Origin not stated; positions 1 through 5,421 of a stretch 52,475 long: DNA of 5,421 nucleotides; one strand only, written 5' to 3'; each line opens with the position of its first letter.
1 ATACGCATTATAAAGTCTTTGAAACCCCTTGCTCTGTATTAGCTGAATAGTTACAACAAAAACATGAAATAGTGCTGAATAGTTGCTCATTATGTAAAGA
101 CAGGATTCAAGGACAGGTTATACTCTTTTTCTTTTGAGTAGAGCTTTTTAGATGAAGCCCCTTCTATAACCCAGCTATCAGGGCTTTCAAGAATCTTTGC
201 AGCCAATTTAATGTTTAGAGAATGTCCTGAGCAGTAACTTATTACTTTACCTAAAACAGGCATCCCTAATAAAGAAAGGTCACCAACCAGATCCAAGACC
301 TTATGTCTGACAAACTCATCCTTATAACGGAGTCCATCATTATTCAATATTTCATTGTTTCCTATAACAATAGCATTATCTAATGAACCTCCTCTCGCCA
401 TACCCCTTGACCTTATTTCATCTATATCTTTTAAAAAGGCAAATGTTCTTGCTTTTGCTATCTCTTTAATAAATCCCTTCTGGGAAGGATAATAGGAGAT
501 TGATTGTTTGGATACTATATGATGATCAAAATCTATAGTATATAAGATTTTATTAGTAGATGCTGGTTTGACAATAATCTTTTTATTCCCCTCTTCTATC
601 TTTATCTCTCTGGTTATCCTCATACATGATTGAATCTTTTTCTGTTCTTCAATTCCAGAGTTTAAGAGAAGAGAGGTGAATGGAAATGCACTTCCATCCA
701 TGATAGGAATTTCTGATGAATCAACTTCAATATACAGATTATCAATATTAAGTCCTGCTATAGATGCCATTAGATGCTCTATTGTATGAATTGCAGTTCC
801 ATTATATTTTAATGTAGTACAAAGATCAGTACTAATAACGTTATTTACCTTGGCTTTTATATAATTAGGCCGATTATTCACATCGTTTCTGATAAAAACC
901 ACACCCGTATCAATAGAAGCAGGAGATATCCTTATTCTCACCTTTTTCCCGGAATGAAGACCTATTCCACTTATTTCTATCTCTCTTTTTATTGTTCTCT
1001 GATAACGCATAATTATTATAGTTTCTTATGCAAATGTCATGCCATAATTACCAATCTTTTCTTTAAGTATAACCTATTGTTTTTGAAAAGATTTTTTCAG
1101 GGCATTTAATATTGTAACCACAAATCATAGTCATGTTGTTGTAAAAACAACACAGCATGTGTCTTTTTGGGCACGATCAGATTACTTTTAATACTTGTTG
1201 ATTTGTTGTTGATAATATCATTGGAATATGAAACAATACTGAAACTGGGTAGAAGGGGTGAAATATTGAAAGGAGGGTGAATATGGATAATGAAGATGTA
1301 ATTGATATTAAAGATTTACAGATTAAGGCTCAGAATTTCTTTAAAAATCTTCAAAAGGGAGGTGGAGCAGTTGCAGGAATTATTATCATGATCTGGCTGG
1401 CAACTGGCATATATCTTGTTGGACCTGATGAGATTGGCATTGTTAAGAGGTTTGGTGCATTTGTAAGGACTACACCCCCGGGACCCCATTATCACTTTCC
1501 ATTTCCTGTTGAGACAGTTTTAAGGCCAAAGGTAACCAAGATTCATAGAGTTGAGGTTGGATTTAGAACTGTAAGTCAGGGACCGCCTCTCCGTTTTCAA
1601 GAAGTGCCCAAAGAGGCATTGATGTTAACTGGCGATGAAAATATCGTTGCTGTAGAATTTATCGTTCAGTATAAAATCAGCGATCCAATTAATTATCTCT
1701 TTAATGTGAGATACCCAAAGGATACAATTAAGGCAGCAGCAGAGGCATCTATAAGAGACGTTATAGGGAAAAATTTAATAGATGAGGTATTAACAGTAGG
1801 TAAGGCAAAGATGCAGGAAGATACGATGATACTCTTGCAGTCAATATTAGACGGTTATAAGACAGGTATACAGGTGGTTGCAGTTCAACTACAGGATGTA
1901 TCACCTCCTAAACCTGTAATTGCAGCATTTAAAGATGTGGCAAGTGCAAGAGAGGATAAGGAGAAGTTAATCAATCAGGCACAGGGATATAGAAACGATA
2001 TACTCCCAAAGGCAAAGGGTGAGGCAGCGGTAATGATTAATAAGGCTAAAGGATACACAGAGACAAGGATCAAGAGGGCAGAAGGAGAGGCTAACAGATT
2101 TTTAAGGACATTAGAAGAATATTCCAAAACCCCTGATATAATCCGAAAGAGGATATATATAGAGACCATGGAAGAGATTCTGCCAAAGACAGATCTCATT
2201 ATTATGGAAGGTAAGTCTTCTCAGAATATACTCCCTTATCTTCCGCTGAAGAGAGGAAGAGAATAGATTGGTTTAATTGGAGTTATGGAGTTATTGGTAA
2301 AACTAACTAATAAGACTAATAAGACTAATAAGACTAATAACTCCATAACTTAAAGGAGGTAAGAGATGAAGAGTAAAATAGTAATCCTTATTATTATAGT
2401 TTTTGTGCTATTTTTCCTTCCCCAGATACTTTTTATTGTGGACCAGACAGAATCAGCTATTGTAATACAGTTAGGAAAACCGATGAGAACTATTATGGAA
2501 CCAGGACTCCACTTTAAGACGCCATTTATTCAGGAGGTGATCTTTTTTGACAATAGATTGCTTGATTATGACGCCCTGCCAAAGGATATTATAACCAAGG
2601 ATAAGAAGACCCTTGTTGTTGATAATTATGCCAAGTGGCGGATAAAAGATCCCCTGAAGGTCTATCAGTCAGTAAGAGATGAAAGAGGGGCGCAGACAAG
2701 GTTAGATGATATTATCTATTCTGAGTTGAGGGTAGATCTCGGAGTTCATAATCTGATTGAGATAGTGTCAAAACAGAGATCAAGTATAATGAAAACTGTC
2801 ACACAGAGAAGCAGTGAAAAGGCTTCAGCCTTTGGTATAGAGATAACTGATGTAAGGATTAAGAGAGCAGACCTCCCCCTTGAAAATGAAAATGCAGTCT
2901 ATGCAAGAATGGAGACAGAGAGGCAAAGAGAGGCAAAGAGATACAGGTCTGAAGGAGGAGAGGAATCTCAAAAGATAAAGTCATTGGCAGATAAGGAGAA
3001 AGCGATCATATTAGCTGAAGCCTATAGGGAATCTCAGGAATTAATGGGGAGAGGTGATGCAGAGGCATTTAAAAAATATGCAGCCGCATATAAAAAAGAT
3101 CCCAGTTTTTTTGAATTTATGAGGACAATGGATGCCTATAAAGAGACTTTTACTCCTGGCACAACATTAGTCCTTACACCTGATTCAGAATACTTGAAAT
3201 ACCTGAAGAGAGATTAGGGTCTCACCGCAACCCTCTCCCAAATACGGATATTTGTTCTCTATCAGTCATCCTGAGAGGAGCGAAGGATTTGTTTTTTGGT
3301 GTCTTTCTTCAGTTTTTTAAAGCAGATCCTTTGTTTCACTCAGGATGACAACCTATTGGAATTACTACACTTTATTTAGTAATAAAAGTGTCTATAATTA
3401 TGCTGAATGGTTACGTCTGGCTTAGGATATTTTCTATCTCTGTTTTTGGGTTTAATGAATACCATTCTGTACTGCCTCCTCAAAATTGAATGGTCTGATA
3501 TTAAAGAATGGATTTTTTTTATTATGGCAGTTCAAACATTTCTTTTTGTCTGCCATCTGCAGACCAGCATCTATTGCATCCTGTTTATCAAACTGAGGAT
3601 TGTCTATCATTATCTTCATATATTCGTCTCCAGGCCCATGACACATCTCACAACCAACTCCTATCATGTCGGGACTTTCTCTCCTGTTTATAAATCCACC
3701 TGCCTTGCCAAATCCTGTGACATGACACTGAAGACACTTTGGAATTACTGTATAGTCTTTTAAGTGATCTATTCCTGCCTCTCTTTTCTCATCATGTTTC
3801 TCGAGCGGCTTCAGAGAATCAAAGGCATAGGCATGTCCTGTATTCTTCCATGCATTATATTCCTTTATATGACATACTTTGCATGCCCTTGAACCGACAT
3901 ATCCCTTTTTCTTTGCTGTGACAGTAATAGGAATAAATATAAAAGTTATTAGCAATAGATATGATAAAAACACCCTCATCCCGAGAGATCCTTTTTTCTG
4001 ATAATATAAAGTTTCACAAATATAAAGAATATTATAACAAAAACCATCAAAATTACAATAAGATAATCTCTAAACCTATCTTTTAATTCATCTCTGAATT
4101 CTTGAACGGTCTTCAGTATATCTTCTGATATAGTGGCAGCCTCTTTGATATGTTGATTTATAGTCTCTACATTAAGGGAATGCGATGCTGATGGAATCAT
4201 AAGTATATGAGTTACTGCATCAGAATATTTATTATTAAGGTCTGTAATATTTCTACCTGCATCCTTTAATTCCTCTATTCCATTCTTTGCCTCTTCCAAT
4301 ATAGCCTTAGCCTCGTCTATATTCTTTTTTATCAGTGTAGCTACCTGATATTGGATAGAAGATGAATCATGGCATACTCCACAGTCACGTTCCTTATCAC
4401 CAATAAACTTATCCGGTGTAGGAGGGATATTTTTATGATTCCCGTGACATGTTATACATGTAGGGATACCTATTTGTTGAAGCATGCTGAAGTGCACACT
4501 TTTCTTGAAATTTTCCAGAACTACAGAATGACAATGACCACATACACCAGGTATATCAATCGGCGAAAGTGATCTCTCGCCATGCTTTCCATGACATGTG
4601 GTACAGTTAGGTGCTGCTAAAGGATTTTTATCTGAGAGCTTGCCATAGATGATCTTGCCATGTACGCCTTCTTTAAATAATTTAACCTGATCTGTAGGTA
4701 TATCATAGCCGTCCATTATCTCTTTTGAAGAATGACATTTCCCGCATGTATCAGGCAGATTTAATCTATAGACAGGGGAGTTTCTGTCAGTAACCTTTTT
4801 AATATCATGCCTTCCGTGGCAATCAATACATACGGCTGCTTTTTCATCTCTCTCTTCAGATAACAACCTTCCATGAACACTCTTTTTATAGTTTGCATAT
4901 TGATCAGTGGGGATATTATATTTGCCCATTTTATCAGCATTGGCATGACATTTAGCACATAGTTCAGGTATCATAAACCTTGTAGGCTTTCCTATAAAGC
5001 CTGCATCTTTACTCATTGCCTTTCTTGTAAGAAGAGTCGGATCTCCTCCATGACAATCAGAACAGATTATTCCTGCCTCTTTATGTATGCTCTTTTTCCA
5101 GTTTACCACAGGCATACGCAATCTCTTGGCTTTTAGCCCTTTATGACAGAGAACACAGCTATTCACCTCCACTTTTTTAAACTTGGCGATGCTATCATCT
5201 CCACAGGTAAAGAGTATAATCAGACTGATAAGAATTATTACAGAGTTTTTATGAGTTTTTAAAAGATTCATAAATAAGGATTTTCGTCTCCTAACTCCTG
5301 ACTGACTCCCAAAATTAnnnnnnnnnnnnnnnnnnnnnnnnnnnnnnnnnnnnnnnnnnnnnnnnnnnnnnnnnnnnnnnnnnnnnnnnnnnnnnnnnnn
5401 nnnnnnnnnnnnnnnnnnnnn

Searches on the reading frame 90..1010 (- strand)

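Call 57: search_protein_families(library=pfam, proteins=[window:90-1010:-], max_evalue=0.00001)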
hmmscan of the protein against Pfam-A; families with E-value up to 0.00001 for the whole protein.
window:90-1010:- (306 aa): 1 family
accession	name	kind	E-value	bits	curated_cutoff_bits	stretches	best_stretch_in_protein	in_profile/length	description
PF03331.19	LpxC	-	4.4e-104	348.2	27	1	4-274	1-267/268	UDP-3-O-acyl N-acetylglycosamine deacetylase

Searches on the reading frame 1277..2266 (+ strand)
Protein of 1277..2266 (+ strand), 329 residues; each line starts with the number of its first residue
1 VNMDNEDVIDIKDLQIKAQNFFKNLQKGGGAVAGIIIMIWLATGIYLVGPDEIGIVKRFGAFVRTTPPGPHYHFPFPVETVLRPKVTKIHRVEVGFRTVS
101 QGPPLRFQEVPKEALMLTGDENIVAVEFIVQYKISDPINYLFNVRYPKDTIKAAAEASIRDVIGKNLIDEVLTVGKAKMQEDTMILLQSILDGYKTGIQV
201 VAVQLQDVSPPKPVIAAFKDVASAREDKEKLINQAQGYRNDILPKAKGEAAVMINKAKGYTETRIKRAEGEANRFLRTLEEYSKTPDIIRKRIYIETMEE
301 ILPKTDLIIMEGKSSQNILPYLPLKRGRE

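Call 57: search_protein_families(library=pfam, proteins=[window:1277-2266:+], max_evalue=0.00001)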
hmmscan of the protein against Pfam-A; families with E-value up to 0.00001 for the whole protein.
window:1277-2266:+ (329 aa): 1 family
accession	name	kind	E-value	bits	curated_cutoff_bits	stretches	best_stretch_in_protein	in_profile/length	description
PF01145.31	Band_7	-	2.9e-24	86.5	23.6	1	48-237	3-174/176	SPFH domain / Band 7 family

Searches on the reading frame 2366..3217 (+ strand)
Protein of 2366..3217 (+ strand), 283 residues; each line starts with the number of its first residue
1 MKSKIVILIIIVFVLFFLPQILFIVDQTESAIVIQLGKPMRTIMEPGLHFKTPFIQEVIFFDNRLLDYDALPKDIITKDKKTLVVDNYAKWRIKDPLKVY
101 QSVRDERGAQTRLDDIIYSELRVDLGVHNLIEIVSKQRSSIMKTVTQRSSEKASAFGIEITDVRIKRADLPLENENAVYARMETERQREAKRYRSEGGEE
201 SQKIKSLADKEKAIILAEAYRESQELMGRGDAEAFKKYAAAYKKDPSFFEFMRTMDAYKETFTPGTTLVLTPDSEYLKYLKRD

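Call 57: search_protein_families(library=pfam, proteins=[window:2366-3217:+], max_evalue=0.00001)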
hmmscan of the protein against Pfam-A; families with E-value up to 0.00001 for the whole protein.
window:2366-3217:+ (283 aa): 1 family
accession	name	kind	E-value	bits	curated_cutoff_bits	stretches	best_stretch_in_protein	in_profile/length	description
PF01145.31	Band_7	-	2.5e-33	116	23.6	1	23-197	1-174/176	SPFH domain / Band 7 family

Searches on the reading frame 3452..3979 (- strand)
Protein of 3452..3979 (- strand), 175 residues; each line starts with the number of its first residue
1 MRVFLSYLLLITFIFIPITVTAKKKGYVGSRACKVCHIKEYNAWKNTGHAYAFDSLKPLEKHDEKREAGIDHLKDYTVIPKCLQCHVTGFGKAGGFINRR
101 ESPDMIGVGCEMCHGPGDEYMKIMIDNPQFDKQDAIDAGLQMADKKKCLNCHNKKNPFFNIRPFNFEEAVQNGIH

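Call 3: search_protein_families(library=pfam, proteins=[window:3452-3979:-], max_evalue=0.01)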
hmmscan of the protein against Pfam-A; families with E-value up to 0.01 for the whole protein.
window:3452-3979:- (175 aa): 5 families
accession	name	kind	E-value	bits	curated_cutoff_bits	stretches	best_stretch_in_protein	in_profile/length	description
PF13435.11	Cytochrome_C554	-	8.8e-27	94.3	20.8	1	32-115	1-84/84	Cytochrome c554 and c-prime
PF14522.11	Cytochrome_C7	-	2.6e-06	27.6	24.8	1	79-153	13-67/67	Cytochrome c7 and related cytochrome c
PF22113.1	Mtrc-MtrF_II-IV_dom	-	5.7e-05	23.1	30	1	25-155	23-166/176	Outer membrane cytochrome MtrC/MtrF-like, domains II/IV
PF23392.1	DUF7101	-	0.0032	17.9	27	0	100-154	26-79/96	Domain of unknown function (DUF7101)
PF14537.11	Cytochrom_c3_2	-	0.0037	18.1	25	0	110-154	29-66/79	Cytochrome c3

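Call 4: search_protein_families(library=ncbifam, proteins=[window:3452-3979:-], max_evalue=0.01)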
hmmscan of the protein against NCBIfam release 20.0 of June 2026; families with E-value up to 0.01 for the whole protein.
window:3452-3979:- (175 aa): 8 families
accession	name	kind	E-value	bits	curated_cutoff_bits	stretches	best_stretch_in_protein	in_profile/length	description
NF043010.1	Cyt554_Nsmonas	equivalog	1.7e-29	102.9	400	1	7-147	7-149/238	cytochrome c-550 CycA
NF041198.1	UshA_like_PCGU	equivalog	1.4e-20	73.4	275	1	22-156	400-512/519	UshA-like (seleno)protein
TIGR03508.1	decahem_SO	subfamily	7.3e-07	28.9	192.2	1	82-155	5-80/258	DmsE family decaheme c-type cytochrome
NF041028.1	decahem_GSU2203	exception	2e-05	23.9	325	0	74-155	31-111/317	GSU2203 family decaheme c-type cytochrome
TIGR03153.1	cytochr_NrfH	equivalog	0.00034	20.7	134.2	0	11-154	9-135/138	cytochrome c nitrite reductase small subunit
TIGR01905.1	paired_CXXCH_1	subfamily_domain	0.00089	19.1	25.2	0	143-154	27-38/41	doubled CXXCH domain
NF041895.1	choice_anch_V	domain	0.0012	19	42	0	88-129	8-47/150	choice-of-anchor V domain-containing protein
NF040886.1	cyt_C_like_Sec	equivalog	0.0017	17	250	1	30-87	45-112/423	multiheme c-type cytochrome (seleno)protein ExtKL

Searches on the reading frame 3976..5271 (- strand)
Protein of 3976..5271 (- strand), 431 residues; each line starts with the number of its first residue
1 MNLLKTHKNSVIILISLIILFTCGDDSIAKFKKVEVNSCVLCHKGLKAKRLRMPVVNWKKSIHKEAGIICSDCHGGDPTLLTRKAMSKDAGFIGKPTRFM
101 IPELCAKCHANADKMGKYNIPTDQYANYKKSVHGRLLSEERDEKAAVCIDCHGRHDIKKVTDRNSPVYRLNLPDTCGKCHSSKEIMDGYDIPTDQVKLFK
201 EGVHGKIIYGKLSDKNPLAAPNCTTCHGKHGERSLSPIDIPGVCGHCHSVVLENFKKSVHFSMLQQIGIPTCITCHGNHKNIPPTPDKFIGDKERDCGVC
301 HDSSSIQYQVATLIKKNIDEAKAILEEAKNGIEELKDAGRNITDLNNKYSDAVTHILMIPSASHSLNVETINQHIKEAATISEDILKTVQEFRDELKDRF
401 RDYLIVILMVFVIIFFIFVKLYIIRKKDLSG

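Call 3: search_protein_families(library=pfam, proteins=[window:3976-5271:-], max_evalue=0.01)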
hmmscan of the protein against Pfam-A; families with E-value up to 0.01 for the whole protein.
window:3976-5271:- (431 aa): 5 families
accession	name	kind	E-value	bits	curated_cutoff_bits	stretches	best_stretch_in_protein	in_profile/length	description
PF14522.11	Cytochrome_C7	-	1.4e-15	57.3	24.8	4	243-302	15-67/67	Cytochrome c7 and related cytochrome c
PF14537.11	Cytochrom_c3_2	-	1.5e-11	45.1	25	1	62-181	1-79/79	Cytochrome c3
PF09699.15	Paired_CXXCH_1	-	3.8e-08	33.3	20.6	0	147-183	8-39/41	Doubled CXXCH motif (Paired_CXXCH_1)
PF22678.1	Cytochrom_c_NrfB-like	-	0.00036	21.4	27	0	105-187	1-75/89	Cytochrome c-type protein NrfB-like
PF02335.20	Cytochrom_C552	-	0.00099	18.6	24.1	1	58-121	235-294/438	Cytochrome c552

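Call 4: search_protein_families(library=ncbifam, proteins=[window:3976-5271:-], max_evalue=0.01)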
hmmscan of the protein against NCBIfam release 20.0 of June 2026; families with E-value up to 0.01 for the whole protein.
window:3976-5271:- (431 aa): 5 families
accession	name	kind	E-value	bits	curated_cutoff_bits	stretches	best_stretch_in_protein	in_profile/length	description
TIGR03508.1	decahem_SO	subfamily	1.9e-10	40.6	192.2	2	36-183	70-177/258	DmsE family decaheme c-type cytochrome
NF041028.1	decahem_GSU2203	exception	1e-07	31.5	325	1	99-187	33-115/317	GSU2203 family decaheme c-type cytochrome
TIGR01904.2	GSu_C4xC__C2xCH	domain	2.2e-05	24.1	27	0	39-80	24-62/73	CxxxxCH/CxxCH domain c-type cytochrome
TIGR04257.1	nanowire_3heme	domain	7.5e-05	22.8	40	0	139-184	17-62/75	c(7)-type cytochrome triheme domain-containing protein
TIGR01905.1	paired_CXXCH_1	subfamily_domain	0.00041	20.2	25.2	0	217-249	3-37/41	doubled CXXCH domain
